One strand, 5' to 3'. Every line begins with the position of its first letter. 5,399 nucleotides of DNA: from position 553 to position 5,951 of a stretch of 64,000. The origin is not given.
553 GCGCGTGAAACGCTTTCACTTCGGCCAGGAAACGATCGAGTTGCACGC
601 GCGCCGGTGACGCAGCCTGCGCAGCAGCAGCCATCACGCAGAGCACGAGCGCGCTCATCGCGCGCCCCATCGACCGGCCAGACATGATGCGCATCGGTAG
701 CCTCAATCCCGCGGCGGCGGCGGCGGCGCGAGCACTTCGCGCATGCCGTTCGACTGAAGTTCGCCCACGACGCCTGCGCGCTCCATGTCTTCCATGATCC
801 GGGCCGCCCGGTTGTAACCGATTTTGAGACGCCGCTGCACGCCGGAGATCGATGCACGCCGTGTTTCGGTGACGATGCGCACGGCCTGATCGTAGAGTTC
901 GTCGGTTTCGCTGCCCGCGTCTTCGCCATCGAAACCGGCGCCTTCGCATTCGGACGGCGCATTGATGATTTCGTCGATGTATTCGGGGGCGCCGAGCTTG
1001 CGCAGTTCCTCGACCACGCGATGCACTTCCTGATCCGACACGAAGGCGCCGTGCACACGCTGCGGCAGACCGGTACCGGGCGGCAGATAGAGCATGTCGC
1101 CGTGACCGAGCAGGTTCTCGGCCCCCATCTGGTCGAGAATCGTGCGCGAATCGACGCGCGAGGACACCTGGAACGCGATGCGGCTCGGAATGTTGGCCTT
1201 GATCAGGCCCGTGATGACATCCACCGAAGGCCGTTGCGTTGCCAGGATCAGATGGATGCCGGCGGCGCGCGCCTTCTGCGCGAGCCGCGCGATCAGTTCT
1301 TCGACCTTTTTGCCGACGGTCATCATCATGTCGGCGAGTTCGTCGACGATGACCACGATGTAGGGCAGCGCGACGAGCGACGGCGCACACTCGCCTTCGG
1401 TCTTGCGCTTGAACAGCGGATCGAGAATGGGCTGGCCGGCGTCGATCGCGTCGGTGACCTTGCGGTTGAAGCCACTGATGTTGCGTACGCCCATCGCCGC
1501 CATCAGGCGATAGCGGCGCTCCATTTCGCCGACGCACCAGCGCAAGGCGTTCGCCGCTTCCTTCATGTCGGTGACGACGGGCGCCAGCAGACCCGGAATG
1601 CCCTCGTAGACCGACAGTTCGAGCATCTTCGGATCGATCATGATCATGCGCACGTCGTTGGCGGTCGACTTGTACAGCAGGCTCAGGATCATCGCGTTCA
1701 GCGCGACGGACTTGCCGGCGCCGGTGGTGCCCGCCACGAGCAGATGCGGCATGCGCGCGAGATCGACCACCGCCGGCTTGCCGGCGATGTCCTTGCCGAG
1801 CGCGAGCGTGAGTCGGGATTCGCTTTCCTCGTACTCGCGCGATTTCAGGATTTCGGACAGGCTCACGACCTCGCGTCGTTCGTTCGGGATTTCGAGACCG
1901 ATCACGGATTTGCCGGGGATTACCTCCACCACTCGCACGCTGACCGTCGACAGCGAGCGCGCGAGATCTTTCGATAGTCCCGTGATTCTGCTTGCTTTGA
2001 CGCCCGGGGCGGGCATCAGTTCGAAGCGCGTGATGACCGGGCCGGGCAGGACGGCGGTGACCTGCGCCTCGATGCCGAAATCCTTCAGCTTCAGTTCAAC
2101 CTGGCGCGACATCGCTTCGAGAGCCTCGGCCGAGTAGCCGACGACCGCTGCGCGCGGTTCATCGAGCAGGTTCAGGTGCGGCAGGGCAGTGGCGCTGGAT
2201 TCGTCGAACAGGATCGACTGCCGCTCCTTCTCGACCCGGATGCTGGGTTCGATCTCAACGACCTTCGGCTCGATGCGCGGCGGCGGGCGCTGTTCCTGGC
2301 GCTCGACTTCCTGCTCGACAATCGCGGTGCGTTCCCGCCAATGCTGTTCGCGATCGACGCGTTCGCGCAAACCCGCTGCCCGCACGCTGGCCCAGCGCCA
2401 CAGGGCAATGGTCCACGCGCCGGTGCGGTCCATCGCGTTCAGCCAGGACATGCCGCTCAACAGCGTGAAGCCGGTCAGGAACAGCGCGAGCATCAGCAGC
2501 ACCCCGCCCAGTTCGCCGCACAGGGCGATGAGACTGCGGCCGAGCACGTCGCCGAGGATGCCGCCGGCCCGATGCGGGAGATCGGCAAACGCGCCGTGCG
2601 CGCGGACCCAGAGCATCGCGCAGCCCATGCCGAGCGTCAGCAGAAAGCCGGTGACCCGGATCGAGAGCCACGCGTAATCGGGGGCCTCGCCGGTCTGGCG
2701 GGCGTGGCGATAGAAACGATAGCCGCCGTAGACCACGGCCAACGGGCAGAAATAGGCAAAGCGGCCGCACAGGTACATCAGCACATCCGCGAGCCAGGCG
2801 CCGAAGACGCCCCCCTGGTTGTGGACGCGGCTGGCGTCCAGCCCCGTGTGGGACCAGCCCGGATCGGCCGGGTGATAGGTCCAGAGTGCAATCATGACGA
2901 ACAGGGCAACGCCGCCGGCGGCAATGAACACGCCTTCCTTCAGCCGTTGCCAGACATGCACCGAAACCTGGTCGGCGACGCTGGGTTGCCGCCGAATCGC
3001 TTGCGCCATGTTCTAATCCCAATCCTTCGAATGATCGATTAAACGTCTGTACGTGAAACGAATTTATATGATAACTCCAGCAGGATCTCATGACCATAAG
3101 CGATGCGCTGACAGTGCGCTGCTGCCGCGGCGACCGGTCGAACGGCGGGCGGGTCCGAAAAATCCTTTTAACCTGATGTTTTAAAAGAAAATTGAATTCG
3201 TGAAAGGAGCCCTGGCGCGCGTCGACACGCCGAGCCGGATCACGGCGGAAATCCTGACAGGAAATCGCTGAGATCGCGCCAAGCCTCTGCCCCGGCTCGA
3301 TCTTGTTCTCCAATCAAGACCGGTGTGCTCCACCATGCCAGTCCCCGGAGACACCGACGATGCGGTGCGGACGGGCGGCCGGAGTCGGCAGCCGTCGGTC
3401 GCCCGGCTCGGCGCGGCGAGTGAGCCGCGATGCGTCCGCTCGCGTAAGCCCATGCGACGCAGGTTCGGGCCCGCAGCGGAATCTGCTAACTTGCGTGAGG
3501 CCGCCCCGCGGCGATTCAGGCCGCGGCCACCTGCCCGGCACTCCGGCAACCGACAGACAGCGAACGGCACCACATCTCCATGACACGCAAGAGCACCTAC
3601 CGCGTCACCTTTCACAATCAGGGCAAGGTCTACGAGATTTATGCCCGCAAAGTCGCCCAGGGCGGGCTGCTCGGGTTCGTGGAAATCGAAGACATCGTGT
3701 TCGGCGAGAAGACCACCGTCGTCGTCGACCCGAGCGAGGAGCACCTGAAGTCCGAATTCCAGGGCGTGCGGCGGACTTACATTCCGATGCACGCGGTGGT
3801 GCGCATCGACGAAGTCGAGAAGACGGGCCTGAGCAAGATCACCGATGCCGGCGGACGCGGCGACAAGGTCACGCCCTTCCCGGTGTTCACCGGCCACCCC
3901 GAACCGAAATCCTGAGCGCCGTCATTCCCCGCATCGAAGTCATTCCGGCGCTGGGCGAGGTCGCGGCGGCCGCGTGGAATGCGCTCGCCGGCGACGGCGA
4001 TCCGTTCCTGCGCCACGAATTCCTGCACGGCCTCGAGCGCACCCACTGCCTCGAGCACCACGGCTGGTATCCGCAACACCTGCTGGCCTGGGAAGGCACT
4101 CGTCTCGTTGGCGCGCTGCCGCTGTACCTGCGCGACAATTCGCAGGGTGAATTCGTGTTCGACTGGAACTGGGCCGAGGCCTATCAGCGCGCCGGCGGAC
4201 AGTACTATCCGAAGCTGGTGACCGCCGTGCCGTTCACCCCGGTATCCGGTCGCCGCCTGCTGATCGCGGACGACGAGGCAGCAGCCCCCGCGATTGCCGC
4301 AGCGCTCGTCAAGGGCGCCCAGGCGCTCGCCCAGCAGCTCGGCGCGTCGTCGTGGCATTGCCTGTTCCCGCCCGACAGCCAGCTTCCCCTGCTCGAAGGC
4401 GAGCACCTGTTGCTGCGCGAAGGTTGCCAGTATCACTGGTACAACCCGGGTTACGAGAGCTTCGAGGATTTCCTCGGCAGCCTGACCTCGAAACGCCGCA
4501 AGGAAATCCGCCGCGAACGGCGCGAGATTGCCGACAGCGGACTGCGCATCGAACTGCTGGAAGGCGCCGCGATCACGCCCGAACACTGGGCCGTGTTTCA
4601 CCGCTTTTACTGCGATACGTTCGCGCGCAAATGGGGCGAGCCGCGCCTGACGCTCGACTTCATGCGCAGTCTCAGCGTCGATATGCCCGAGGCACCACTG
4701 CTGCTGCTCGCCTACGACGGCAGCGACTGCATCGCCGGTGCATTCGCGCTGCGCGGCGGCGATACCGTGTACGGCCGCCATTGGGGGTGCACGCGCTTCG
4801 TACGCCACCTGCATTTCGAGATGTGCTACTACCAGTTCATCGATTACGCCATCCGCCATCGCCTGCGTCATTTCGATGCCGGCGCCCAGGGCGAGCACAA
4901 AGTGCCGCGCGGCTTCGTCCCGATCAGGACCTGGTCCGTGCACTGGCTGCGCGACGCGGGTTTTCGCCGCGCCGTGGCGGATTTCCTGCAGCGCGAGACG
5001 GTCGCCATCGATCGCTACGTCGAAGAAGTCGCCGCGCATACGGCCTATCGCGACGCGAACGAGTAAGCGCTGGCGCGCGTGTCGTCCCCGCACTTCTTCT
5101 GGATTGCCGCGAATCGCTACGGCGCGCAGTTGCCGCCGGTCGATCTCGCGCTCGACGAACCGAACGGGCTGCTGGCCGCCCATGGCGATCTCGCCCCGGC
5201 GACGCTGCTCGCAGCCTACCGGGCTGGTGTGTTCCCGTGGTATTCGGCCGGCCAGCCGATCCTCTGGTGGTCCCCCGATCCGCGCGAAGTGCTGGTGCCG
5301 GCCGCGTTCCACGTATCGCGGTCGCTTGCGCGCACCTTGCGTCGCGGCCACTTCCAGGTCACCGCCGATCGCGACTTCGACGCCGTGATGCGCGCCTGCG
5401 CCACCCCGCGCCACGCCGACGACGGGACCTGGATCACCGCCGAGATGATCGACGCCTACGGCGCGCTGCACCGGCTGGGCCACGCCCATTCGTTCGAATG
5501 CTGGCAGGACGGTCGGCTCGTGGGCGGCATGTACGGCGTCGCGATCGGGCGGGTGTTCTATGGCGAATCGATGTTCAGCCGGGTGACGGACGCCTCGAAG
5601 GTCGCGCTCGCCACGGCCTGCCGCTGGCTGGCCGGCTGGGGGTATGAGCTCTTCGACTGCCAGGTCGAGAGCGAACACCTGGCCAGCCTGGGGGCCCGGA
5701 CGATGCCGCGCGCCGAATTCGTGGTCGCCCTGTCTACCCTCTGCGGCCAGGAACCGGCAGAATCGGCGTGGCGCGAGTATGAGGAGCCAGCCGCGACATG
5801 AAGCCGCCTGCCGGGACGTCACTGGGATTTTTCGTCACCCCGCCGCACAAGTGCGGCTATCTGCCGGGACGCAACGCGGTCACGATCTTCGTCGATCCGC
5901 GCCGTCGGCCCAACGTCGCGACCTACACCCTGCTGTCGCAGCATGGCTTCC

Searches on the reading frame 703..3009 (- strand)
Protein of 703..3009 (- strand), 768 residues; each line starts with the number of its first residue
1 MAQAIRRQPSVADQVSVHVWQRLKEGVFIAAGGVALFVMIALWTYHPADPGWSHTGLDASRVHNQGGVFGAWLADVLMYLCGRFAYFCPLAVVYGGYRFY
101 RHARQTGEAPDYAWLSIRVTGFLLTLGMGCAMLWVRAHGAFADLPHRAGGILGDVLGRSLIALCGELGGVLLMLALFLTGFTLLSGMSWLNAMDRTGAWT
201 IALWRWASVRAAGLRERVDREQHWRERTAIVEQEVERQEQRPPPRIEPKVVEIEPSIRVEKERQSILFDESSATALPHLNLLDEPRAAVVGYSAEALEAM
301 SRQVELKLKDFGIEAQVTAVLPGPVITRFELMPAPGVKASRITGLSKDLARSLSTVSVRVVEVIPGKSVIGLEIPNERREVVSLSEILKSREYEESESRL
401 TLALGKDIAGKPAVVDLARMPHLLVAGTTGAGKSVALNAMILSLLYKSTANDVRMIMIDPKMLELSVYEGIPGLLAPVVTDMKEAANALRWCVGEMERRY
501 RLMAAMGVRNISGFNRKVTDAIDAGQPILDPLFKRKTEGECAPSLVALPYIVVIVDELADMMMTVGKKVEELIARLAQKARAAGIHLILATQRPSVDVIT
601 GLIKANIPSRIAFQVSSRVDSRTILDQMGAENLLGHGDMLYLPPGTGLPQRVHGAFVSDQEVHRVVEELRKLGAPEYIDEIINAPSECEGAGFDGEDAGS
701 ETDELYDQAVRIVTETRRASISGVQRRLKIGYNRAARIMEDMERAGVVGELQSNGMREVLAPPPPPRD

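Call 20: search_protein_families(library=pfam, proteins=[window:703-3009:-], max_evalue=0.00001)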
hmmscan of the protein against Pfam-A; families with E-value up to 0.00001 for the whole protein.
window:703-3009:- (768 aa): 4 families
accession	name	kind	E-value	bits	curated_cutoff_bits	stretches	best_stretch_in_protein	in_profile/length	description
PF01580.24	FtsK_SpoIIIE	-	2.1e-75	253.4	24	1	384-596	2-221/221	FtsK/SpoIIIE family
PF13491.11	FtsK_4TM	-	5e-44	150.4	23.1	1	22-197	3-171/171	4TM region of DNA translocase FtsK/SpoIIIE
PF17854.6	FtsK_alpha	-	1.9e-30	105.5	22.9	1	276-376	1-101/101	FtsK alpha domain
PF09397.16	FtsK_gamma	-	4e-27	94.1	30.6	1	701-761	2-62/63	Ftsk gamma domain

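Call 64: find_encoding_contigs(protein=window:703-3009:-, flank=10000, max_places=2)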
Protein window:703-3009:- (768 aa): 4 contigs read that carry it; 2 places shown.
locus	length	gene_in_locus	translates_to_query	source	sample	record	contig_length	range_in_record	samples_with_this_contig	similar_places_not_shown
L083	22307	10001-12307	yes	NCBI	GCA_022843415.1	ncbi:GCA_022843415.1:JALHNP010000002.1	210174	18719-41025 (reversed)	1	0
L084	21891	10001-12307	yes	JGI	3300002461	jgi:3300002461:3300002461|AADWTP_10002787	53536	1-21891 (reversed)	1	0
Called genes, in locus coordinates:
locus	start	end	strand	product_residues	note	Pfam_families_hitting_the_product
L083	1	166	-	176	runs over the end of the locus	PF09835:DUF2062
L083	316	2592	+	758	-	PF13567:DUF4131, PF03772:Competence, PF00753:Lactamase_B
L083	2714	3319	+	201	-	PF01618:MotA_ExbB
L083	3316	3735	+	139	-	PF02472:ExbD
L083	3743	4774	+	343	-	PF02606:LpxK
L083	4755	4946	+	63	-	PF03966:Trm112p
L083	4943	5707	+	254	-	PF02348:CTP_transf_3, PF12804:NTP_transf_3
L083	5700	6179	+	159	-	PF01451:LMWPc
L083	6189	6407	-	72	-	PF01176:eIF-1a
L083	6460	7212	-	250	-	PF04376:ATE_N, PF04377:ATE_C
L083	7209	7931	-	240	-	PF03588:Leu_Phe_trans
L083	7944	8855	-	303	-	PF04339:FemAB_like, PF13480:Acetyltransf_6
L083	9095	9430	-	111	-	PF08850:DUF1820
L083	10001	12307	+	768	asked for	PF13491:FtsK_4TM, PF17854:FtsK_alpha, PF01580:FtsK_SpoIIIE, PF09397:FtsK_gamma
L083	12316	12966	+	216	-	PF03548:LolA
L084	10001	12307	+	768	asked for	PF13491:FtsK_4TM, PF17854:FtsK_alpha, PF01580:FtsK_SpoIIIE, PF09397:FtsK_gamma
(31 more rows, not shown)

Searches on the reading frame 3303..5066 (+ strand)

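Call 20: search_protein_families(library=pfam, proteins=[window:3303-5066:+], max_evalue=0.00001)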
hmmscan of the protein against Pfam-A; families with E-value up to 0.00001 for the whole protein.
window:3303-5066:+ (587 aa): 2 families
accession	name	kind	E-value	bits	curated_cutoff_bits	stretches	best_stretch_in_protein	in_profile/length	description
PF04339.18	FemAB_like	-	7.2e-142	473.3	27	1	217-583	2-368/369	Peptidogalycan biosysnthesis/recognition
PF13480.13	Acetyltransf_6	-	1.4e-10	41.9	22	1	396-530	1-138/143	Acetyltransferase (GNAT) domain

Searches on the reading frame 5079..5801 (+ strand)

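Call 20: search_protein_families(library=pfam, proteins=[window:5079-5801:+], max_evalue=0.00001)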
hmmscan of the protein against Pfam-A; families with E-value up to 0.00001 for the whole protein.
window:5079-5801:+ (240 aa): 1 family
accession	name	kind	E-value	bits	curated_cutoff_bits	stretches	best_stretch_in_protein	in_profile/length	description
PF03588.20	Leu_Phe_trans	-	1.1e-75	253.3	22.7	1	40-210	1-171/171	Leucyl/phenylalanyl-tRNA protein transferase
